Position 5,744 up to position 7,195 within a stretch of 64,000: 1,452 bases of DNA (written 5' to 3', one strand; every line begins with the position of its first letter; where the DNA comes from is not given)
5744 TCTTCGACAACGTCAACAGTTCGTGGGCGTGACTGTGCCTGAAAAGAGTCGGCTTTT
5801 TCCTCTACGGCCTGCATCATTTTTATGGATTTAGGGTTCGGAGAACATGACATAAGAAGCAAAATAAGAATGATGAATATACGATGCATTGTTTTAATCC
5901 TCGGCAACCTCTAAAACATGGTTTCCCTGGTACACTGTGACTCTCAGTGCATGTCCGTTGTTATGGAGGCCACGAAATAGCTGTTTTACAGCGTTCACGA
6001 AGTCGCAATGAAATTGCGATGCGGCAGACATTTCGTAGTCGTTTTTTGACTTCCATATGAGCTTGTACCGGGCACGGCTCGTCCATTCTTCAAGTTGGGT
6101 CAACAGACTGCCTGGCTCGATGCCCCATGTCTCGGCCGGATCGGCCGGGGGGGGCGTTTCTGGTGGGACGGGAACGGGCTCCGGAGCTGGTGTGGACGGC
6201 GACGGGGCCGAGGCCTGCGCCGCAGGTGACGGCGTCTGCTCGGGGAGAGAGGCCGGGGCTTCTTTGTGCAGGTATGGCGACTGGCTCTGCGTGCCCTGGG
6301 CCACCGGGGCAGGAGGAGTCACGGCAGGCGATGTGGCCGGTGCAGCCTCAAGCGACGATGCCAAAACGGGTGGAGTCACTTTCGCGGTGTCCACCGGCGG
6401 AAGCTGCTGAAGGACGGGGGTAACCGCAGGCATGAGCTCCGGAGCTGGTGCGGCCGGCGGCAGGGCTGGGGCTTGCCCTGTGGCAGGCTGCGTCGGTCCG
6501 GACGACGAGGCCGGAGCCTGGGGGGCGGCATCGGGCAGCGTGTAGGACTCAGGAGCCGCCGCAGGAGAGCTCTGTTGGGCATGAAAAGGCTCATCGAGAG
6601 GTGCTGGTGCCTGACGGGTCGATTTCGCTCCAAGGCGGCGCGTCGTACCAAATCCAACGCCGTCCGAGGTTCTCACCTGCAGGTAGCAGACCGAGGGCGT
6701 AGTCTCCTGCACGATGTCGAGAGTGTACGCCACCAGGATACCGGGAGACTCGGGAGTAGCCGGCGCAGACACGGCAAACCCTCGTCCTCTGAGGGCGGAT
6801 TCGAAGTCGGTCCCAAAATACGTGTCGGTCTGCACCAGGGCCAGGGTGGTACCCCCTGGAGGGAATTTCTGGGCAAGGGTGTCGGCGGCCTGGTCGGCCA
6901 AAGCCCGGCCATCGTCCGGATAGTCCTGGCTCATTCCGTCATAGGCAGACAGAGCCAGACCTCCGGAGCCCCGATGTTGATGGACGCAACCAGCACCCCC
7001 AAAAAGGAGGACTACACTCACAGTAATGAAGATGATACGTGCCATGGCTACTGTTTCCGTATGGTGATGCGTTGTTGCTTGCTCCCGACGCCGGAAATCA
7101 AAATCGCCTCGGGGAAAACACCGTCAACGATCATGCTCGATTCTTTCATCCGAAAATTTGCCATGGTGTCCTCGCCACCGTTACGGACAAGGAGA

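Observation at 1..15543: A Trb-type T4SS operon runs without a break into a type IVb pilus operon, and pil genes occupy the VirB10/TrbI slot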

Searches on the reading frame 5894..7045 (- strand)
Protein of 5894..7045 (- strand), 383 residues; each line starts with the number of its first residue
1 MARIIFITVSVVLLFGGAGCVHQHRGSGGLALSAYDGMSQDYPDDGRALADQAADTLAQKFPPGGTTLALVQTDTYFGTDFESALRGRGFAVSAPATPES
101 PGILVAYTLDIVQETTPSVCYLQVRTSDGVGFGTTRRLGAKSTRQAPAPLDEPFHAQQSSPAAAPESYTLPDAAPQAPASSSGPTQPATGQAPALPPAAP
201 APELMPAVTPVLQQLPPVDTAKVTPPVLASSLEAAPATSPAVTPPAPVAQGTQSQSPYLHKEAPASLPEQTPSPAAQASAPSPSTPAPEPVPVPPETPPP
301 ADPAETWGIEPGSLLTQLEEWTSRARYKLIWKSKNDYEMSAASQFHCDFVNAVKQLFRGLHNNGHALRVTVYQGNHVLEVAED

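Call 4: search_protein_families(library=pfam, proteins=[window:5897-7045:-], max_evalue=0.01)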
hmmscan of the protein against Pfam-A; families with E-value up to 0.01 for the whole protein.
window:5897-7045:- (383 aa): 2 families
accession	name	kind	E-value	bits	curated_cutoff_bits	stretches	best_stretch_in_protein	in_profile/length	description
PF10671.14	TcpQ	-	7.9e-17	61.5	27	1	306-382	2-79/80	Toxin co-regulated pilus biosynthesis protein Q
PF07283.16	TrbH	-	0.0074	17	22.5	1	45-93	2-51/134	Conjugal transfer protein TrbH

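Call 7: search_protein_families(library=ncbifam, proteins=[window:5897-7045:-], max_evalue=0.01)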
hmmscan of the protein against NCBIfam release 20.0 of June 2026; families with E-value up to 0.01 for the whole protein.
window:5897-7045:- (383 aa): 2 families
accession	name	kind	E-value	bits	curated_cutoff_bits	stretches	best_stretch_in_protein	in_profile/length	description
NF010457.0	PRK13883.1-4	subfamily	2.4e-05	24.3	160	1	47-115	34-102/137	conjugal transfer protein TrbH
NF010409.0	PRK13835.1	subfamily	0.00016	21.6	162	1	46-96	42-92/148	conjugal transfer protein TrbH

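Call 47: search_solved_structures(query=window:5897-7045:-, max_evalue=10, show_alignments=2)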
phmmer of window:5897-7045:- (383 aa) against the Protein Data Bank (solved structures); distinct sequences matched with E-value up to 10: 1.
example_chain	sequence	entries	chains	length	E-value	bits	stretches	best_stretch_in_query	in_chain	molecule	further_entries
9u5s_R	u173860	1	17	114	0.0001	24.8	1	306-381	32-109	Lipoprotein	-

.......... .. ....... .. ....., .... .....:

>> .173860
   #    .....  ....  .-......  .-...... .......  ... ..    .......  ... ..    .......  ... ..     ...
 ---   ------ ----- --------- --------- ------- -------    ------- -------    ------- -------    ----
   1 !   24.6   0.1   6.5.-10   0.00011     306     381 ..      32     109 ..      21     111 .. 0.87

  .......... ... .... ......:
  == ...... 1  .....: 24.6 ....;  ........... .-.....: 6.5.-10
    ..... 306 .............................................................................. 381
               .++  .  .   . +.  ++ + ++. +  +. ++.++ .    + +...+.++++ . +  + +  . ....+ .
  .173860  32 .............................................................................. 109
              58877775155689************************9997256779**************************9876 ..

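Call 49: search_protein_families(library=ncbifam, alignment_id=A1, max_evalue=0.01)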
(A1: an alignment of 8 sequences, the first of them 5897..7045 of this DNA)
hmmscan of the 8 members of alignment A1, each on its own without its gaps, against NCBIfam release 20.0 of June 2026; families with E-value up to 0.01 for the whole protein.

A. member 1, window:5897-7045:- (383 aa): 2 families
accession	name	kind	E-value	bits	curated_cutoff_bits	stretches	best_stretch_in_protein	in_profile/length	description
NF010457.0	PRK13883.1-4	subfamily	2.4e-05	24.3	160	1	47-115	34-102/137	conjugal transfer protein TrbH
NF010409.0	PRK13835.1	subfamily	0.00016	21.6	162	1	46-96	42-92/148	conjugal transfer protein TrbH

B. families by the number of members that match (of 8 scanned): 7 families
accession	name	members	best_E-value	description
NF010457.0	PRK13883.1-4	8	1.9e-11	conjugal transfer protein TrbH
NF010409.0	PRK13835.1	6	2.5e-08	conjugal transfer protein TrbH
NF010455.0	PRK13883.1-1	4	2.6e-06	conjugal transfer protein TrbH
NF010456.0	PRK13883.1-2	2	1.9e-06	conjugal transfer protein TrbH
NF008050.0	PRK10783.1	2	0.00084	murein transglycosylase D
NF010458.0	PRK13883.1-5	1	0.0012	conjugal transfer protein TrbH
NF042931.1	SAG1386_EF1546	1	0.0086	SAG1386/EF1546 family surface-associated protein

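Call 56: list_cluster_members(proteins=[window:5897-7045:-, window:4309-5889:-, window:4309-5853:-, window:4309-5820:-, window:2432-3061:-, window:879-2384:-, window:879-2345:-, window:7051-8064:-, window:3048-4304:-, window:879-2315:-])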
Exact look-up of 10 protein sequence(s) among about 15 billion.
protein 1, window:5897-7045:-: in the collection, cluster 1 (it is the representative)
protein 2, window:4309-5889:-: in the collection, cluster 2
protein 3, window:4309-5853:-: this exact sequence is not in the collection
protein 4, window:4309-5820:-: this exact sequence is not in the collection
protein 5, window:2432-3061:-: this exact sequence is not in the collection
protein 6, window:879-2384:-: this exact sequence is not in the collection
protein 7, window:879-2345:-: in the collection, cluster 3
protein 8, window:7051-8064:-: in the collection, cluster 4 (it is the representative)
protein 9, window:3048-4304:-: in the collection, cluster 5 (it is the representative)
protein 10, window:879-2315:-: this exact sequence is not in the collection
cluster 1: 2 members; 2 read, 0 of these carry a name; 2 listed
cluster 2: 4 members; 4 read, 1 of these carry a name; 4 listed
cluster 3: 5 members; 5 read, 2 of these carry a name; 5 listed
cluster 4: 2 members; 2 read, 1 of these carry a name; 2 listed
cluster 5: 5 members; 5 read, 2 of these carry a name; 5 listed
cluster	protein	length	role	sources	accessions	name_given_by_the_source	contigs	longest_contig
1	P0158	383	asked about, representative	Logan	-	-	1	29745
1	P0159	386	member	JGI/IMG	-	-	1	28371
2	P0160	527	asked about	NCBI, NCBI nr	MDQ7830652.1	MAG: pilus assembly protein [Desulfovibrionaceae bacterium] | pilus assembly protein [Desulfovibrionaceae bacterium]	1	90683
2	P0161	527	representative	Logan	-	-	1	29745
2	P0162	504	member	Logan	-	-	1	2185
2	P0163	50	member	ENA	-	-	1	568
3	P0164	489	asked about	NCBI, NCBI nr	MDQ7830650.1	MAG: ATPase, T2SS/T4P/T4SS family [Desulfovibrionaceae bacterium] | ATPase, T2SS/T4P/T4SS family [Desulfovibrionaceae bacterium]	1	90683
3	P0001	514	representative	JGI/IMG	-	type II secretory ATPase GspE/PulE/Tfp pilus assembly ATPase PilB-like protein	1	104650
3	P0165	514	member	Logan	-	-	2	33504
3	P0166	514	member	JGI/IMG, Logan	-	-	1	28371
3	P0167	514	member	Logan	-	-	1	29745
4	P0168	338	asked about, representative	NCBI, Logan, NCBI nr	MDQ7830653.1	MAG: P-type conjugative transfer protein TrbG [Desulfovibrionaceae bacterium] | P-type conjugative transfer protein TrbG [Desulfovibrionaceae bacterium]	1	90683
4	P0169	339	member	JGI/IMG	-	-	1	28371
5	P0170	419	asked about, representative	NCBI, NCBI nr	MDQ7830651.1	MAG: type 4b pilus protein PilO2 [Desulfovibrionaceae bacterium] | type 4b pilus protein PilO2 [Desulfovibrionaceae bacterium]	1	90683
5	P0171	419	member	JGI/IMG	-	hypothetical protein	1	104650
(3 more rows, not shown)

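Call 58: find_encoding_contigs(protein=window:5894-7045:-, flank=10000, max_places=3)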
Protein window:5894-7045:- (383 aa): 1 contig read that carries it; 1 place shown.
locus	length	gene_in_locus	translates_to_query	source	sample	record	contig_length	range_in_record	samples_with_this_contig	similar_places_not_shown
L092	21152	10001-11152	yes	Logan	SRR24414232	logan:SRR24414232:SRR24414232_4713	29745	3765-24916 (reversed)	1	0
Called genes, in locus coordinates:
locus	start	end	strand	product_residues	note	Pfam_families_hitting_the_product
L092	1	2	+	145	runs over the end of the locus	-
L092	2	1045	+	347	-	PF00437:T2SSE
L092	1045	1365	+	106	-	PF04956:TrbC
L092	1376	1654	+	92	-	PF05101:VirB3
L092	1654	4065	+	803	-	PF27097:VirB4_TrbE_N, PF03135:CagE_TrbE_VirB, PF19044:P-loop_TraG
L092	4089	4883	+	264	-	-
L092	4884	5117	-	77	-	-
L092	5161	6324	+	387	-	PF04610:TrbL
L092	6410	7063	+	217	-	-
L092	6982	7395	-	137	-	PF22162:PFIN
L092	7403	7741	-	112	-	PF01381:HTH_3, PF12844:HTH_19, PF13443:HTH_26 (weak), PF13560:HTH_31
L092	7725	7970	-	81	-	-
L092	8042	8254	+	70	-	-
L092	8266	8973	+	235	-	PF04335:VirB8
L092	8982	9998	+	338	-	PF03524:CagX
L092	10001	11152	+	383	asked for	PF07283:TrbH, PF10671:TcpQ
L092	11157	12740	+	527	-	PF00263:Secretin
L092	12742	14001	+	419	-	PF06864:PAP_PilO (weak)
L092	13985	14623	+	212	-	-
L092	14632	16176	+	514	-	PF00437:T2SSE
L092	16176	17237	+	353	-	PF00482:T2SSF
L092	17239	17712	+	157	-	PF05307:Bundlin, PF08805:PilS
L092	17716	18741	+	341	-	PF00437:T2SSE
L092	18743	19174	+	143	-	PF07419:PilM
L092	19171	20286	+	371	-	PF04917:Shufflon_N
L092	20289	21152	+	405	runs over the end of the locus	PF03743:TrbI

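Call 63: find_homologous_proteins(query=A1, max_evalue=0.00001)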
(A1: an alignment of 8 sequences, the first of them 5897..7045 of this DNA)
Query A1 (8 sequences) (383 aa, profile of the alignment): 24 proteins with E <= 0.00001 among 8000 candidates.
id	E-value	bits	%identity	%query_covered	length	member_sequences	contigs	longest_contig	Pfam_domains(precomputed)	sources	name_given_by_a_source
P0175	7.8e-134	465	77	100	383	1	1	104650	PF10671.15,PF07283.17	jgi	jgi:hypothetical protein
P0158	1.5e-131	457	100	100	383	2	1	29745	PF10671.15,PF07283.17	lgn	-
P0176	3.3e-124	433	79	95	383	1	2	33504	PF10671.15,PF07283.17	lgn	-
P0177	2.4e-110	387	44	52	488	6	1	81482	PF10671.15,PF07283.17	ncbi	ncbi:MAG: TcpQ domain-containing protein [Desulfovibrio sp.]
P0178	3.0e-101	357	48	44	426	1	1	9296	PF10671.15,PF07283.17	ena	-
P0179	1.6e-98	349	49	38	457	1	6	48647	PF10671.15,PF07283.17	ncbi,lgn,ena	-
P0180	1.1e-96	342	49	41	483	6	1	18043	PF10671.15,PF07283.17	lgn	-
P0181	5.4e-96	340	48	21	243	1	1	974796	PF10671.15,PF07283.17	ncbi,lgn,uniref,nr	ncbi:Conjugal transfer protein TrbH [Maridesulfovibrio ferrireducens]|uniref:Conjugal transfer prote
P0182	5.6e-96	340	53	31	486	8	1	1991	PF10671.15,PF07283.17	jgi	jgi:hypothetical protein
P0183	4.1e-95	337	48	21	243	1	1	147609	PF10671.15,PF07283.17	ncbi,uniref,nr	ncbi:TcpQ domain-containing protein [Maridesulfovibrio ferrireducens]|uniref:TcpQ domain-containing 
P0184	1.5e-94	335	49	21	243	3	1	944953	PF10671.15,PF07283.17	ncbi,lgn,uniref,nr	ncbi:TcpQ domain-containing protein [Maridesulfovibrio frigidus]|uniref:TcpQ domain-containing prote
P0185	3.4e-94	334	48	21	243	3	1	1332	PF10671.15,PF07283.17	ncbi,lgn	-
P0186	9.5e-94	333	48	48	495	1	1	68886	PF10671.15,PF07283.17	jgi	-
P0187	6.1e-93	330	53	31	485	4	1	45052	PF10671.15,PF01476.27,PF07283.17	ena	-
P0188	6.7e-92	327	49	48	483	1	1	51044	PF10671.15,PF07283.17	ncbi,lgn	-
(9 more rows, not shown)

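Call 78: predict_structure(alignment_id=A3)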
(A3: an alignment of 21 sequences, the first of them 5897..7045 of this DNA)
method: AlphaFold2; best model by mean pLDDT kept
length: 383 residues; sequences in the alignment: 21
mean_pLDDT: 66.0   pTM: 0.35
mean pLDDT of the five models: 66.0, 61.1, 59.6, 59.4, 58.1
residues with pLDDT >= 90: 120; 70-90: 71; 50-70: 38; < 50: 154
segments of 3 or more residues with pLDDT < 50: 17-29, 142-209, 211-224, 226-267, 269-285
pLDDT, mean of each block of 10 residues (from residue 1): 75 57 37 79 88 95 90 89 95 73 89 79 91 85 40 32 35 38 37 38 37 36 39 36 38 36 40 41 51 65 84 96 97 92 93 94 90 95 83
secondary structure, 60 per line:
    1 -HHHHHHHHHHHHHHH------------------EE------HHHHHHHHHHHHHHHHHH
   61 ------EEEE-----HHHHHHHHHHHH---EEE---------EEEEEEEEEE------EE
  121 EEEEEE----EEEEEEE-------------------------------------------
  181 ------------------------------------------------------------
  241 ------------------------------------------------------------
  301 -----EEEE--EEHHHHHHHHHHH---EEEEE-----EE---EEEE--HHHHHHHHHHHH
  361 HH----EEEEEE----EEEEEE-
elements in order: H2-16 H43-60 E67-70 H76-87 E91-93 E103-112 E119-126 E131-137 E306-309 H314-324 E328-332 E343-346 H349-362 E367-372 E377-382

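Call 80: fold_search(model_id=the predicted structure, library=pdb)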
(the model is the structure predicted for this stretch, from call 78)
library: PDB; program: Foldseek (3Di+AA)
matches with E <= 10: 1461; with E <= 0.001: 1
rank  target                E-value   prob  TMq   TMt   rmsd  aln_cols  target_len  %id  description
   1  9u5s_R                2.0e-05  1.00  0.20  0.79   2.2        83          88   23  The structure of the BfpBG complex in the T4bP system (released 2025-11-05)
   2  6x62_Ad               9.8e-03  1.00  0.17  0.43   3.1        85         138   10  Legionella pneumophila Dot T4SS OMC (released 2020-09-30)
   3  2l4w_MODEL_1_A        1.1e-02  1.00  0.18  0.52  16.0       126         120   17  NMR structure of the Xanthomonas VirB7 (released 2011-06-01)
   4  3ov5                  1.4e-02  1.00  0.17  0.70   2.9        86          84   20  Atomic structure of the Xanthomonas citri VirB7 globular domain. (released 2011-06-01)
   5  6gyb_A                1.8e-02  1.00  0.17  0.55  13.9       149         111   17  Cryo-EM structure of the bacteria-killing type IV secretion system core complex from Xanthomonas citri (released 2018-10-24)
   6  4jtm_A                2.1e-02  1.00  0.18  0.69   3.3        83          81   18  Structure of the N0 domain of the type II secretin from enterotoxigenic Escherichia coli (released 2013-07-03)
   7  7muc_AD               2.8e-02  1.00  0.18  0.44   2.7        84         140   10  Legionella pneumophila Dot/Icm T4SS C1 Reconstruction (released 2021-10-06)
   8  4rh8_C                2.8e-02  0.80  0.12  0.29   8.3        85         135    9  Crystal structure of the outer membrane lipopolysaccharide transport protein LptE (RlpB) from Escherichia coli in the  (released 2015-11-11)
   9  5iv9_B                3.0e-02  0.96  0.15  0.35   5.3        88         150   10  The LPS Transporter LptDE from Klebsiella pneumoniae, full-length (released 2016-05-18)
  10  9q8n_B                3.6e-02  0.82  0.14  0.31   5.9        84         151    7  Cryo-EM structure of Shigella flexneri LptDE bound by a Bicyclic peptide molecule (Compound 16) (released 2025-10-15)
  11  6x62_AD               4.6e-02  0.99  0.17  0.42   5.5        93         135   11  Legionella pneumophila Dot T4SS OMC (released 2020-09-30)
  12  1p18_A                4.9e-02  0.96  0.12  0.25   5.7        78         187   14  Hypoxanthine Phosphoribosyltransferase from Trypanosoma cruzi, K68R mutant, ternary substrates complex (released 2004-05-18)
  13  4ozb_A                4.9e-02  0.89  0.10  0.46   5.3        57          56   23  Backbone Modifications in the Protein GB1 Helix: beta-ACPC24, beta-3-Lys28, beta-3-Lys31, beta-ACPC35 (released 2014-07-16)
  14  9kn3_B                5.2e-02  0.96  0.16  0.37   4.8        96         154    9  Cryo-EM structure of LptDEM complex from Escherichia coli (released 2025-07-23)
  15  1p18_B                5.6e-02  0.89  0.12  0.23   4.9        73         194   16  Hypoxanthine Phosphoribosyltransferase from Trypanosoma cruzi, K68R mutant, ternary substrates complex (released 2004-05-18)
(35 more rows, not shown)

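Call 88: search_protein_representatives(alignment_id=A4)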
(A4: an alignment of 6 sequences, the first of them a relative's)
Query: 6 sequences, 243 profile positions. Proteins with E-value up to 0.001 (for the whole library): 530; up to 1e-10: 146; up to 1e-30: 28. The best 150 are listed.
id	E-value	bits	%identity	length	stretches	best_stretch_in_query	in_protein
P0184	9.2e-159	542.4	-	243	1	1-243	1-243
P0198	1.4e-80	286.4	-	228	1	1-175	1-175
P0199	4.2e-58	212.8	-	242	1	5-243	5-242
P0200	8.0e-58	211.9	-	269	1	41-242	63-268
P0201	7.2e-57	208.8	-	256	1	2-242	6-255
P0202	2.0e-55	204.1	-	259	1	39-242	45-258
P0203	1.8e-46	174.7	-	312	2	162-243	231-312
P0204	2.0e-46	174.6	-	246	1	40-243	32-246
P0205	3.4e-42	160.7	-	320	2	159-243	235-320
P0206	1.3e-41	158.8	-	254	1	1-243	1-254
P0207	5.5e-38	146.9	-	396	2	162-242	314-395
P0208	3.6e-37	144.3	-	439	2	166-243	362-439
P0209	4.9e-37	143.8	-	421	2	165-243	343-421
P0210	2.0e-36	141.8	-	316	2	161-242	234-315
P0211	1.5e-34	135.7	-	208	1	2-196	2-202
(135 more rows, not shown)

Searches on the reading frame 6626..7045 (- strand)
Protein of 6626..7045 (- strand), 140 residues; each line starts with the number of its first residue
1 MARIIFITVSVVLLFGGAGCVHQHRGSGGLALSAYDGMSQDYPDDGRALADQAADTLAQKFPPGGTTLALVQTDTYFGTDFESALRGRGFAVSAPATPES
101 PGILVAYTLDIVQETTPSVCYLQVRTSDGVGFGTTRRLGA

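Call 66: search_solved_structures(query=A2, max_evalue=10, show_alignments=2)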
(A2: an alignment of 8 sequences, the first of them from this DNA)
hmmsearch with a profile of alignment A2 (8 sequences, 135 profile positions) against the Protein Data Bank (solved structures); distinct sequences matched with E-value up to 10: 13.
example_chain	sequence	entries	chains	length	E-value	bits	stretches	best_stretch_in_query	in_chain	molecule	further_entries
4r3o_G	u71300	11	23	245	0.22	14.5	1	83-130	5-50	Proteasome subunit alpha type-3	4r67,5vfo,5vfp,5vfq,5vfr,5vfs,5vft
7b12_G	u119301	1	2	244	0.22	14.5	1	83-130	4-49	Proteasome subunit alpha type-3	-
8ysx_J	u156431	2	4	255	0.23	14.5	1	83-130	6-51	Proteasome subunit alpha type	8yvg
7d5y_A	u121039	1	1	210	0.23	14.5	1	39-70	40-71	MARTX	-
5a0q_G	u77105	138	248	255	0.24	14.5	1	83-130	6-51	PROTEASOME SUBUNIT ALPHA TYPE-3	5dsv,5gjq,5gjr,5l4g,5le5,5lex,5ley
7dr6_R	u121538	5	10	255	0.24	14.4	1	83-130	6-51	Proteasome subunit alpha type-3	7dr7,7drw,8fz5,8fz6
1iru_G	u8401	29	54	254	0.24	14.4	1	83-130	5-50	20S proteasome | Proteasome subunit alpha type-3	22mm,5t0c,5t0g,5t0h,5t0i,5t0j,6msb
3unb_F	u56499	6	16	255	0.24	14.4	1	83-130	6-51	Proteasome subunit alpha type-3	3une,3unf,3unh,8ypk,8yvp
6epc_G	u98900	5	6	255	0.24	14.4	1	83-130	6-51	Proteasome subunit alpha type-3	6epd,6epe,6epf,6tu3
8qys_F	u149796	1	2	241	0.24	14.4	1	83-130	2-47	Proteasome subunit alpha type-3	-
7awe_G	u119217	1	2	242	0.24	14.4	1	83-130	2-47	Proteasome subunit alpha type-3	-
6r70_F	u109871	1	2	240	0.34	13.9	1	84-130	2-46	Proteasome subunit alpha type-3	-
9qvx_G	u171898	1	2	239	0.53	13.3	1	84-130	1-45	Proteasome subunit alpha type-3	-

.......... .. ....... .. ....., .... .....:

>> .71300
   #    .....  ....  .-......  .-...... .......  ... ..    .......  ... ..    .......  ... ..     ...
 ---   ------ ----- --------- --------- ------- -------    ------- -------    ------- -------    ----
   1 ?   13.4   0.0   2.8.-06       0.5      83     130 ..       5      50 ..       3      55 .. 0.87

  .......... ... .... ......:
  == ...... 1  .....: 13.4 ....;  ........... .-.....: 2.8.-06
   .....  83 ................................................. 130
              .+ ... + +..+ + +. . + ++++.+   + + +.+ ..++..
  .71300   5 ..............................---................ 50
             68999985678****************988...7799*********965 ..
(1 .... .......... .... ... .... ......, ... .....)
